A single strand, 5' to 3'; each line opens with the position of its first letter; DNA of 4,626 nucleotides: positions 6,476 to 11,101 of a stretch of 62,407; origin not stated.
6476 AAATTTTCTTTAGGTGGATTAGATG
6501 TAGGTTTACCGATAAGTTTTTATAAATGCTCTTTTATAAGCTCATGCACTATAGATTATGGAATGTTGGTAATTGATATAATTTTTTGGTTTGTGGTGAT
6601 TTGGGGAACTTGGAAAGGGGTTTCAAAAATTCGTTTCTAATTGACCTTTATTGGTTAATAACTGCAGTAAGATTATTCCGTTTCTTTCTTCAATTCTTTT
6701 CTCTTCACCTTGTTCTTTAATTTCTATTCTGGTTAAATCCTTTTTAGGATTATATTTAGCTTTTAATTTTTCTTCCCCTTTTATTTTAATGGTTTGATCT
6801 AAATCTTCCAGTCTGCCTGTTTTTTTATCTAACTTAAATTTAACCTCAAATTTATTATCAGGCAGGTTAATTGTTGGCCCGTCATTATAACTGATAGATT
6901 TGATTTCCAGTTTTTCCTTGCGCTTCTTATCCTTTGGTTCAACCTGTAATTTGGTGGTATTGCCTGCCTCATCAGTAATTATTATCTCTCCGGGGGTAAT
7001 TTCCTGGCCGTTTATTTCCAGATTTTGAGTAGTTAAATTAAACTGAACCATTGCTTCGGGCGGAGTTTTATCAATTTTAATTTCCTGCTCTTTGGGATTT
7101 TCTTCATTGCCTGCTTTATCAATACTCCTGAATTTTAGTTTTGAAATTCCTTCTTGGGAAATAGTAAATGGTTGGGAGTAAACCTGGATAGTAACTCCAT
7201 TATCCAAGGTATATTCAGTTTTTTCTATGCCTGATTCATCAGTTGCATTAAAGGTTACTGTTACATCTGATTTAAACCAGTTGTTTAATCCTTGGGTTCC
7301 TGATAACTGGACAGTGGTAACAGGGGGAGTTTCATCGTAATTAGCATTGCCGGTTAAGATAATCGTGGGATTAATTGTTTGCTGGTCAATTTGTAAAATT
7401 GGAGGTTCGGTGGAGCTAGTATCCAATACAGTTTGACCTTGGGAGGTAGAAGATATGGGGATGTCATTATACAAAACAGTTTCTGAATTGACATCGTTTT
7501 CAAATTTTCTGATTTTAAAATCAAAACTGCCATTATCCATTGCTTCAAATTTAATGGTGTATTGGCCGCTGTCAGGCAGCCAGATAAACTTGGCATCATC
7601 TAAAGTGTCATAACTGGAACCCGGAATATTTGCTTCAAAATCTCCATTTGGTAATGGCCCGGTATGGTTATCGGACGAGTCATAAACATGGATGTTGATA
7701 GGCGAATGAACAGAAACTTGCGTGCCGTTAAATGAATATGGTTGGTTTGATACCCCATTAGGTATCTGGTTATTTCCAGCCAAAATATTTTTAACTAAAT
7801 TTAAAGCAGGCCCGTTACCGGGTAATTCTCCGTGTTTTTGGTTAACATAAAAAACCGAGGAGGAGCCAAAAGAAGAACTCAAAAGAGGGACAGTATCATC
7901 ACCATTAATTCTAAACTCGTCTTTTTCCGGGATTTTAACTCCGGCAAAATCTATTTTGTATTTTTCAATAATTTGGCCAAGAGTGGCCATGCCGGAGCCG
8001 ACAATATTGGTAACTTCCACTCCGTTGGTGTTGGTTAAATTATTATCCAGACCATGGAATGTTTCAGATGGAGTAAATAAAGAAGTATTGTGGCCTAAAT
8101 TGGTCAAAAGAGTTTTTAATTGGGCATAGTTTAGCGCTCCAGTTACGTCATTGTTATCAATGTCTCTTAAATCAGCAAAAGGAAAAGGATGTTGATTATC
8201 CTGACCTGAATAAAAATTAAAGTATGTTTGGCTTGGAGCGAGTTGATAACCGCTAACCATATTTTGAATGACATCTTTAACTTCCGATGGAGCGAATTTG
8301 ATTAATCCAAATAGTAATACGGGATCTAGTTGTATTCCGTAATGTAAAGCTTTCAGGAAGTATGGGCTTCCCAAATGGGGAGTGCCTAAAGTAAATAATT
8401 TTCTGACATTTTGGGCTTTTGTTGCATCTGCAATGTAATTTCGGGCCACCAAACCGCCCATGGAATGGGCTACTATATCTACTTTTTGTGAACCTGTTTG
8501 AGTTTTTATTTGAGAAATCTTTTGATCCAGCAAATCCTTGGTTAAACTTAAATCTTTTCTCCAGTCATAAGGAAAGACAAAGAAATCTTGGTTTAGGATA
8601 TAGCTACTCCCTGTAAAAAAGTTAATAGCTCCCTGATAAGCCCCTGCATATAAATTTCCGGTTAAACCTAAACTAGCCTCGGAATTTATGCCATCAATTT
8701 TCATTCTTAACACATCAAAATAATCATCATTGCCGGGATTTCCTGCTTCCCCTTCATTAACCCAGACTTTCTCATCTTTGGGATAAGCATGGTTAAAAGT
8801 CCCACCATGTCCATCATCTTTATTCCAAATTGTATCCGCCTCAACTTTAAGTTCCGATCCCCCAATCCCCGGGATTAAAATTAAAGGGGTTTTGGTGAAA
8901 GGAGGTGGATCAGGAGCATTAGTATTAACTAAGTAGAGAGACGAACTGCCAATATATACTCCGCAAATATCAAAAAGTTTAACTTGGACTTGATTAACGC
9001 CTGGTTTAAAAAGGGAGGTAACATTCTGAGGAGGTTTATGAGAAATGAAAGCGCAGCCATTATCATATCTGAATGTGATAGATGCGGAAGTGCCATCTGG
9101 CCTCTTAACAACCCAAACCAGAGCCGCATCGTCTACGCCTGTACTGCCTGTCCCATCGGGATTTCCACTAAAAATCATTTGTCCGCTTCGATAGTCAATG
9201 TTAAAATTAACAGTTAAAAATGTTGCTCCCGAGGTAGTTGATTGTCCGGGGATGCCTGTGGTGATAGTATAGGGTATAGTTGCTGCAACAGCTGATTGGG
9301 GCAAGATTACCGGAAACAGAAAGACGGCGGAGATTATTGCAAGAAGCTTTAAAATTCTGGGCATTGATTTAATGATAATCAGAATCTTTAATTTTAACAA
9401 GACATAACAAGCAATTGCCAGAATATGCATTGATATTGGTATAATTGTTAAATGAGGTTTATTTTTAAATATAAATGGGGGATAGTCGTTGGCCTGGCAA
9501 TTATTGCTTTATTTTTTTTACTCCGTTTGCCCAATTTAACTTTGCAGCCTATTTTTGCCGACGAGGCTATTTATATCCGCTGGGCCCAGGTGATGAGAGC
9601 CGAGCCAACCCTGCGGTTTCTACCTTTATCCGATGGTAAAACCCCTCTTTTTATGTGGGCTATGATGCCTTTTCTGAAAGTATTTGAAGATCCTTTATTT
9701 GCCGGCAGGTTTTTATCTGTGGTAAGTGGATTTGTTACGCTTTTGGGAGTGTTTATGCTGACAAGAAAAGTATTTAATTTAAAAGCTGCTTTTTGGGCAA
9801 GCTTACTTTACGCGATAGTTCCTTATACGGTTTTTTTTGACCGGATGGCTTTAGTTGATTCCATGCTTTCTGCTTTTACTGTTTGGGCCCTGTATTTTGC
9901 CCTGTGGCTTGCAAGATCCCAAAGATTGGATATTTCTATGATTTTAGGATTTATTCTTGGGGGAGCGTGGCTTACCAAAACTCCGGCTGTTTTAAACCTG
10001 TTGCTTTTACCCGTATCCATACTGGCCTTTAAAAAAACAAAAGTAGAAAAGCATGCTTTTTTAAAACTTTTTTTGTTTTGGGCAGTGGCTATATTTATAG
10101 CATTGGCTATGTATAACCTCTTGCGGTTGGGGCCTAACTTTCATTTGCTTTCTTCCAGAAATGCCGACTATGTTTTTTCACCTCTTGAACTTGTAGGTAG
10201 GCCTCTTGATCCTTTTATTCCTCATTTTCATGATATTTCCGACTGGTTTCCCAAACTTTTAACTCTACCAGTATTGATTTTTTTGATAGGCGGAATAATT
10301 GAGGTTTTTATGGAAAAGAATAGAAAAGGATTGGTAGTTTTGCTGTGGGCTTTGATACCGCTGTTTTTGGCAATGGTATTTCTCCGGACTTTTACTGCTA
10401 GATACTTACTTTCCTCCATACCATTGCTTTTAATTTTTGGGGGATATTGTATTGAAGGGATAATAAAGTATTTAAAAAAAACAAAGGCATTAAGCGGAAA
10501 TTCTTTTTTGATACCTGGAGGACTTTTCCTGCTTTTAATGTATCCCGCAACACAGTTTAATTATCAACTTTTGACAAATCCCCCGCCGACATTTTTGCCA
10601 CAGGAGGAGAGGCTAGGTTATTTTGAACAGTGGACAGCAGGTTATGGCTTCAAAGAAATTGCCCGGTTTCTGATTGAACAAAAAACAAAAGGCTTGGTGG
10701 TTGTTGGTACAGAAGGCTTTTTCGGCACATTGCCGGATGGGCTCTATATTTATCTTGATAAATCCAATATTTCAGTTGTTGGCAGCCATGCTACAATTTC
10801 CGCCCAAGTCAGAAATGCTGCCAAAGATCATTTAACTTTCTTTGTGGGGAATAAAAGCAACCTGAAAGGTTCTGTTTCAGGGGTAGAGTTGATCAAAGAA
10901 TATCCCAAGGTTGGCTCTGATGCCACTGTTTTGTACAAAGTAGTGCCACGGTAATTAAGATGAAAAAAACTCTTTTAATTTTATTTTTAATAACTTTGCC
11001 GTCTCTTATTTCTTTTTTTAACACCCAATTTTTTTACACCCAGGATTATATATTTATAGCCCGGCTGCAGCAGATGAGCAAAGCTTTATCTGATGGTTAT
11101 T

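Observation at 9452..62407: About 53 kb 'GT-C factory': some 17 polytopic glycosyltransferase-like proteins fed by four polyprenol-P-sugar synthases and two flippases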

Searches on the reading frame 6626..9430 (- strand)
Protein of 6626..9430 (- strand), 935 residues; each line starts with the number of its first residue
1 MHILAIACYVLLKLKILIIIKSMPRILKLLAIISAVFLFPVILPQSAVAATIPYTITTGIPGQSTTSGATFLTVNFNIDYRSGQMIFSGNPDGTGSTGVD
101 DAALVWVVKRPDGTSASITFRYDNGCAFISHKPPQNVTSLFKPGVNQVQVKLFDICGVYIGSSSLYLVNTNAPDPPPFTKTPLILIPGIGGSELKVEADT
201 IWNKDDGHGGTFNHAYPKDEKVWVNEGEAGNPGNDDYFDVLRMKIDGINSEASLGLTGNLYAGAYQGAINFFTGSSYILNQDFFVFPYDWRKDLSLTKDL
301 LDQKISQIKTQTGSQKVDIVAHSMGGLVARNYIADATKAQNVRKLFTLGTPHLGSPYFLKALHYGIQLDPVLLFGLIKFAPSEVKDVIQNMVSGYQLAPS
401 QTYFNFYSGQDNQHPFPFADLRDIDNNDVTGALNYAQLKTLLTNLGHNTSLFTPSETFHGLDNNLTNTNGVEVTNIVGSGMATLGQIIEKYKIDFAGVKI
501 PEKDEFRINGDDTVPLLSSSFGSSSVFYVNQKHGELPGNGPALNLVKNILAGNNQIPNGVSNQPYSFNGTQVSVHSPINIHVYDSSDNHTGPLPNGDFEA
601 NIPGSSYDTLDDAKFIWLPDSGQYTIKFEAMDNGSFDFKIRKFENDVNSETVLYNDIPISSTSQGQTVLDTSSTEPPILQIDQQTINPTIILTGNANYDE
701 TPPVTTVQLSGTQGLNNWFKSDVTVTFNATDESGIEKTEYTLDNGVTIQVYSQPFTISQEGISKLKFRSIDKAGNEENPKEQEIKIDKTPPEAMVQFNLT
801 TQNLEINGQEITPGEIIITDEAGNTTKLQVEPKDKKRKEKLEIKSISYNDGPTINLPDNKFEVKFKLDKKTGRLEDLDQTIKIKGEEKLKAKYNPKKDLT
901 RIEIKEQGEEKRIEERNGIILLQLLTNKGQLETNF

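Call 7: search_protein_families(library=pfam, proteins=[window:6626-9430:-], max_evalue=0.01)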
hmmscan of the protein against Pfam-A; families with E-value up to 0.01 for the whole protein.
window:6626-9430:- (935 aa): 12 families
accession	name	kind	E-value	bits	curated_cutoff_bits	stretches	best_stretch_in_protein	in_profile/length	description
PF02450.21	LCAT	-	5.4e-13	49.4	21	1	267-373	71-183/392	Lecithin:cholesterol acyltransferase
PF07819.20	PGAP1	-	8.7e-10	39.2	24.3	1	303-358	74-135/233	PGAP1-like alpha/beta domain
PF05057.20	DUF676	-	1.5e-07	31.6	20.3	1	299-368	61-141/217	Putative serine esterase (DUF676)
PF02089.21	Palm_thioest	-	7.4e-07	29.6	26.8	1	303-361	60-119/254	Palmitoyl protein thioesterase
PF00561.26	Abhydrolase_1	-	1.4e-06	28.7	25.8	1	305-357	59-109/245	alpha/beta hydrolase fold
PF24096.1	DUF7379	-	4e-06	27.4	33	1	307-356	60-116/191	Domain of unknown function (DUF7379)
PF01674.24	Lipase_2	-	5.7e-05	23.2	20.3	1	306-336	66-96/219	Lipase (class 2)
PF06028.17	DUF915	-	9.5e-05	22.3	22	1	298-352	86-143/255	Alpha/beta hydrolase of unknown function (DUF915)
PF12245.14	Big_3_2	-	0.00051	20.7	23.3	0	764-788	98-122/122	Bacterial Ig-like domain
PF05990.18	DUF900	-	0.0019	18.2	20.5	1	291-336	70-115/232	Alpha/beta hydrolase of unknown function (DUF900)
PF12146.15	Hydrolase_4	-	0.0031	17.3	27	1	301-346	62-105/239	Serine aminopeptidase, S33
PF17957.7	Big_7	-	0.006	17.6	24.1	0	720-758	15-55/70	Bacterial Ig domain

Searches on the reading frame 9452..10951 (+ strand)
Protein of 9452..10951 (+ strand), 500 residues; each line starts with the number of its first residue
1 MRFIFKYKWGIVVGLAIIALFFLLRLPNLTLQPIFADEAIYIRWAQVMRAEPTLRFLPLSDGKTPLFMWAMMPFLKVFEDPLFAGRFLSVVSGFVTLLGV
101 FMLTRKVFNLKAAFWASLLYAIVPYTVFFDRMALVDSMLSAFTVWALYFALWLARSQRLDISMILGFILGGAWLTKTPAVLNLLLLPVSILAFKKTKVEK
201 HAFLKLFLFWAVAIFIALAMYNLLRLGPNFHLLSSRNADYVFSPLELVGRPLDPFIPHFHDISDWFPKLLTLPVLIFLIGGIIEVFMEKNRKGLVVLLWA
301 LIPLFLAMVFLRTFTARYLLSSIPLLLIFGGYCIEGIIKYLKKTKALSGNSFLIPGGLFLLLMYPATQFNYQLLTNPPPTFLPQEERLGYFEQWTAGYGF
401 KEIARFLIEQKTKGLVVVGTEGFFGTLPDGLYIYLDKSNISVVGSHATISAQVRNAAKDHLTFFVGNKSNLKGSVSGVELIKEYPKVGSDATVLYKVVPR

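Call 3: search_protein_families(library=pfam, proteins=[window:9452-10951:+], max_evalue=0.01)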
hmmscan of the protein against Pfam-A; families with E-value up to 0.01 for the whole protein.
window:9452-10951:+ (500 aa): 2 families
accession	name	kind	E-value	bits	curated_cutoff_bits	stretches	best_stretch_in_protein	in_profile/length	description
PF13231.12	PMT_2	-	5.5e-14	53.1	26.1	1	63-216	2-155/160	Dolichyl-phosphate-mannose-protein mannosyltransferase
PF02366.24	PMT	-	2.3e-05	24.5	22.7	1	62-220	61-236/245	Dolichyl-phosphate-mannose-protein mannosyltransferase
